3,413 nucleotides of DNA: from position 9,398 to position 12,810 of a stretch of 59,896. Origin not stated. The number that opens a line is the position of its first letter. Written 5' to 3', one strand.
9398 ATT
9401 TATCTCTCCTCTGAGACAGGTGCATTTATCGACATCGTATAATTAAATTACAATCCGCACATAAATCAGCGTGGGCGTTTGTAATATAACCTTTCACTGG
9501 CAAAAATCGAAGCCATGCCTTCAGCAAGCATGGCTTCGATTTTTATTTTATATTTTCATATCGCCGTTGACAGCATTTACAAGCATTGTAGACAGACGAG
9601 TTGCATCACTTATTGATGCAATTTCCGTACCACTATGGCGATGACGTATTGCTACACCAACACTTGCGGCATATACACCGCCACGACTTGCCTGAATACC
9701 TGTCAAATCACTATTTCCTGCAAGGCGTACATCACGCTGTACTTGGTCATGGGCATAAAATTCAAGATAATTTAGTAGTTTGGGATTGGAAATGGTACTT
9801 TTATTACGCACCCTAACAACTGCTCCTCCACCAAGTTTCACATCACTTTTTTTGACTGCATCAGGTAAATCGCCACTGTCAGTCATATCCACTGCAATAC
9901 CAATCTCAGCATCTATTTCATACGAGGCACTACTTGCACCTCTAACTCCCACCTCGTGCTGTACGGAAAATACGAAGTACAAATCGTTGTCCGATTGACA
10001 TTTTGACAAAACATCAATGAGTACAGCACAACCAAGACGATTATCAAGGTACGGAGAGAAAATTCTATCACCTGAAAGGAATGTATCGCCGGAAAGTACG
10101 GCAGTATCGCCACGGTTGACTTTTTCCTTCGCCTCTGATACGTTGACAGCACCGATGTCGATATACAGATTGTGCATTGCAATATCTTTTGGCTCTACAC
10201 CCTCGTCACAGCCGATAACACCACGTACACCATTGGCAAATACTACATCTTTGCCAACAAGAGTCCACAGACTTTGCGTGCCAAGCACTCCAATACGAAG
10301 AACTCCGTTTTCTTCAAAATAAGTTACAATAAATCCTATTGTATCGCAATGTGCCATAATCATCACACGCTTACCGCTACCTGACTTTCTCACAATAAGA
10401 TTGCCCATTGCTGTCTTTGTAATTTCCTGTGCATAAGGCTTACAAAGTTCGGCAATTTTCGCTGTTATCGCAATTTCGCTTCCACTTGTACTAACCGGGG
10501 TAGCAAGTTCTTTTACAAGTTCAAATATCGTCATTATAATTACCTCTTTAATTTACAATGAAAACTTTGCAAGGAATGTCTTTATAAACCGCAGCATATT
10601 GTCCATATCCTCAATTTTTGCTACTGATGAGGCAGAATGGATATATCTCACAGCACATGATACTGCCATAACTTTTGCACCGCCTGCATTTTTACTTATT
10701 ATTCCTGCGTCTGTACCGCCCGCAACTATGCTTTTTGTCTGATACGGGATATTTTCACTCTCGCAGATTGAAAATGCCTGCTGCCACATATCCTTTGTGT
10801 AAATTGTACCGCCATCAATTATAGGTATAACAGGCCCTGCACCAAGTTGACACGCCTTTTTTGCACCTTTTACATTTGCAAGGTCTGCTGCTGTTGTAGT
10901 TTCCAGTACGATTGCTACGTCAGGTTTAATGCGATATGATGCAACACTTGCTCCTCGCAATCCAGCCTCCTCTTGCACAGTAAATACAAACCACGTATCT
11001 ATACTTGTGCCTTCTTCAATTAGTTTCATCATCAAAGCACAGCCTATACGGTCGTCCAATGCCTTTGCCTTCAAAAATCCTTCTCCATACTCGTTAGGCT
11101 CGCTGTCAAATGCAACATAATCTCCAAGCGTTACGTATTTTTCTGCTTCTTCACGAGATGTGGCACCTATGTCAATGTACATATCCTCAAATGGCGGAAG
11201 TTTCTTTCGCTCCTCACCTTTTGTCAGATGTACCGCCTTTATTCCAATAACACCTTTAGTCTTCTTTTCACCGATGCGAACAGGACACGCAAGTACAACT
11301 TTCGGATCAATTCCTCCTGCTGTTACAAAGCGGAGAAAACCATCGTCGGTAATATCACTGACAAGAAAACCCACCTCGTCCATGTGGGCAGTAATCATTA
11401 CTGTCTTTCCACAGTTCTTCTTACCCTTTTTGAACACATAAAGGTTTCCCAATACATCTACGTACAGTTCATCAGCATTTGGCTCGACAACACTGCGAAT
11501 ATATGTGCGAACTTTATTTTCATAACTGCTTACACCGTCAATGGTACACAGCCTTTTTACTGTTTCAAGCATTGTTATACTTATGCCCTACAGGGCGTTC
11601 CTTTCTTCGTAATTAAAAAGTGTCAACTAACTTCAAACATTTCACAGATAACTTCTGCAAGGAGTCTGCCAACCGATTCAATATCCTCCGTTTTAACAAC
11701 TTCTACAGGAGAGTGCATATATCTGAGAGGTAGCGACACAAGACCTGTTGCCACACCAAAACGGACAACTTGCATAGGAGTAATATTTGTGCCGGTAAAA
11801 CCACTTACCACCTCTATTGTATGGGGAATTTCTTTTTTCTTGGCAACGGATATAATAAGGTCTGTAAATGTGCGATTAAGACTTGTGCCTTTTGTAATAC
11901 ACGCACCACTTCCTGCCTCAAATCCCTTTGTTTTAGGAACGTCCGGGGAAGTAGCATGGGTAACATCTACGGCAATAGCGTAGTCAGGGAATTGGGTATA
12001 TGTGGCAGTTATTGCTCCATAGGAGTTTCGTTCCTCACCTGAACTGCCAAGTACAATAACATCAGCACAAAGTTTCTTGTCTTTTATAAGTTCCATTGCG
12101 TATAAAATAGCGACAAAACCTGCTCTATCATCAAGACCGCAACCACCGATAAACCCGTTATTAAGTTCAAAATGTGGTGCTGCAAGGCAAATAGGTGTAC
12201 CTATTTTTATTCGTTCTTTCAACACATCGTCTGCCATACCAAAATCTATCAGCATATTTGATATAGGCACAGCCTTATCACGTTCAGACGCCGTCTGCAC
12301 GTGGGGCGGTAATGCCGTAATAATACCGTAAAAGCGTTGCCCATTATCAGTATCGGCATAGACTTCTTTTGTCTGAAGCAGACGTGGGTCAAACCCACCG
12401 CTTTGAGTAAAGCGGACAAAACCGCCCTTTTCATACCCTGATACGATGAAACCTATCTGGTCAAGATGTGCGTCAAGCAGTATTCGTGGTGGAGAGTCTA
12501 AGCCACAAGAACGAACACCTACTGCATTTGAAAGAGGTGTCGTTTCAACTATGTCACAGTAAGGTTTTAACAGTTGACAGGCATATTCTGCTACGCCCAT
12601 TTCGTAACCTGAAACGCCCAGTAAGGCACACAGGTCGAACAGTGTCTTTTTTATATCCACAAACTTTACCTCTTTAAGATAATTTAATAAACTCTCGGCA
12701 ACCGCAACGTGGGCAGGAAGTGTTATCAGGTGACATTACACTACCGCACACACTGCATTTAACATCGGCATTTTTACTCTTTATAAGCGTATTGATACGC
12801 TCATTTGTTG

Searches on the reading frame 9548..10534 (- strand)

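Call 70: search_protein_families(library=pfam, proteins=[window:9548-10534:-], max_evalue=0.00001)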
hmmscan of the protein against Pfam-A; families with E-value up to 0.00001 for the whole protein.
window:9548-10534:- (328 aa): 1 family
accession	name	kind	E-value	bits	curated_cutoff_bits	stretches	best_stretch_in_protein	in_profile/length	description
PF05343.19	Peptidase_M42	-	3.4e-59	200.7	23.2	1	44-314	1-289/292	M42 glutamyl aminopeptidase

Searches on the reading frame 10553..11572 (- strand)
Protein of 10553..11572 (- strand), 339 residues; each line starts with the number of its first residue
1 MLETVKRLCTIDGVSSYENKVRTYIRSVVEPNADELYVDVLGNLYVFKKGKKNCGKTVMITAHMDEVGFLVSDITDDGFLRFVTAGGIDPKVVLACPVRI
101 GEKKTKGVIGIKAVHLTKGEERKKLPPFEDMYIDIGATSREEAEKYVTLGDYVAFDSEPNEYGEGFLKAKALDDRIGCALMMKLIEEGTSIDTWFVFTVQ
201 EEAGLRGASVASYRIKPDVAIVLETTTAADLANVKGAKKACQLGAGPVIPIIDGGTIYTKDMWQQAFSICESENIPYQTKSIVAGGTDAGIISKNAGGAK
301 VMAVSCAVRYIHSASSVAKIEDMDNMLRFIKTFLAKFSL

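Call 70: search_protein_families(library=pfam, proteins=[window:10553-11572:-], max_evalue=0.00001)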
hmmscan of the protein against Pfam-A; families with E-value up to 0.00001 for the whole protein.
window:10553-11572:- (339 aa): 1 family
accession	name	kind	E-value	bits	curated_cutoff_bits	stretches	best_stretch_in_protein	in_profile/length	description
PF05343.19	Peptidase_M42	-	2.2e-90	303.1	23.2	1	42-328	1-291/292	M42 glutamyl aminopeptidase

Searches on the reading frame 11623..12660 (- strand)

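Call 70: search_protein_families(library=pfam, proteins=[window:11623-12660:-], max_evalue=0.00001)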
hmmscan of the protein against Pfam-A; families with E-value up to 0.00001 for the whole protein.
window:11623-12660:- (345 aa): 2 families
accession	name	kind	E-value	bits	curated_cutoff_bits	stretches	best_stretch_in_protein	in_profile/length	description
PF05343.19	Peptidase_M42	-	1.1e-63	215.5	23.2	1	53-333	9-292/292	M42 glutamyl aminopeptidase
PF01546.33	Peptidase_M20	-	6.6e-06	26.6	24.6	1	166-338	21-204/206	Peptidase family M20/M25/M40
